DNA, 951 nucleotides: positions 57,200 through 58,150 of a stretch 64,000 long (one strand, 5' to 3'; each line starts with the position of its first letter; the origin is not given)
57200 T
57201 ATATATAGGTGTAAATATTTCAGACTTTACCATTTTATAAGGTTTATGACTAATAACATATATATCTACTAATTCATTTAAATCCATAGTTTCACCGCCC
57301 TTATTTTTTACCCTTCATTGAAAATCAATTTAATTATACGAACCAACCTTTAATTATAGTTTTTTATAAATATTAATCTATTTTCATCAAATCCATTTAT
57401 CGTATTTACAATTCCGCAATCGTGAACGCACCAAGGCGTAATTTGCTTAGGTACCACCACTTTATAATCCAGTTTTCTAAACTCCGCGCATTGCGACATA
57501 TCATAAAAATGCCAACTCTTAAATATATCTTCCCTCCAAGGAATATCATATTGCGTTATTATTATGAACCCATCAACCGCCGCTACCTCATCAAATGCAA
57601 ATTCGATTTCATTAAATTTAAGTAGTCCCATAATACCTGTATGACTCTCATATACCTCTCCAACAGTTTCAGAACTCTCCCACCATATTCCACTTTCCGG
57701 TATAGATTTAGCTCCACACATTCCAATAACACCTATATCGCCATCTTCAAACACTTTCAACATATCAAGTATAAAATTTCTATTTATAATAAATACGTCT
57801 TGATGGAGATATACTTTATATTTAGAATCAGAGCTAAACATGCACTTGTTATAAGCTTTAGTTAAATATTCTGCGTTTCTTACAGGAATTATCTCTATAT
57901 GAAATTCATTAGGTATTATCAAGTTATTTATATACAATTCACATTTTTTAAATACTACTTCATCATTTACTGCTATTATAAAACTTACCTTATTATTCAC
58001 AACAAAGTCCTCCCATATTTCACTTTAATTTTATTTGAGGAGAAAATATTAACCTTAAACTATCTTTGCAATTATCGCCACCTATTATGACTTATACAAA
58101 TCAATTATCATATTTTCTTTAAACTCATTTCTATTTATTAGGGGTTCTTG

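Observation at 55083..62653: Predicted CDP-activated, C-branched 3,6-dideoxyhexose pathway (YerE-like ThDP enzyme) beside a collagen-like spore-surface protein gene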

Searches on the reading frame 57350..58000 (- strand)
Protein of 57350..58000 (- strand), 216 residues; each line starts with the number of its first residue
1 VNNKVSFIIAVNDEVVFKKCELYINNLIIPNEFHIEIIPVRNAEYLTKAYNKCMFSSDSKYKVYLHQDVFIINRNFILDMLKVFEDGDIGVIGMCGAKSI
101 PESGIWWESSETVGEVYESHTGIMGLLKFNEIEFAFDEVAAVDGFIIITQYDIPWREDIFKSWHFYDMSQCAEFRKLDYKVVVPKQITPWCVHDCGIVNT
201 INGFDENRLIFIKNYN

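Call 3: search_protein_families(library=pfam, proteins=[window:57350-58000:-])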
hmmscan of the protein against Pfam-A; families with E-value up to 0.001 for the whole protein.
window:57350-58000:- (216 aa): 1 family
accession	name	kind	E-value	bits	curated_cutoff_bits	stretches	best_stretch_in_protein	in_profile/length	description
PF13712.12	Glyco_tranf_2_5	-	2.6e-79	266.3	27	1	6-215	1-210/210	Glycosyltransferase like family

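Call 4: search_protein_families(library=ncbifam, proteins=[window:57350-58000:-])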
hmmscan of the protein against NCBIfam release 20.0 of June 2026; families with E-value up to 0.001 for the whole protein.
window:57350-58000:- (216 aa): 0 families
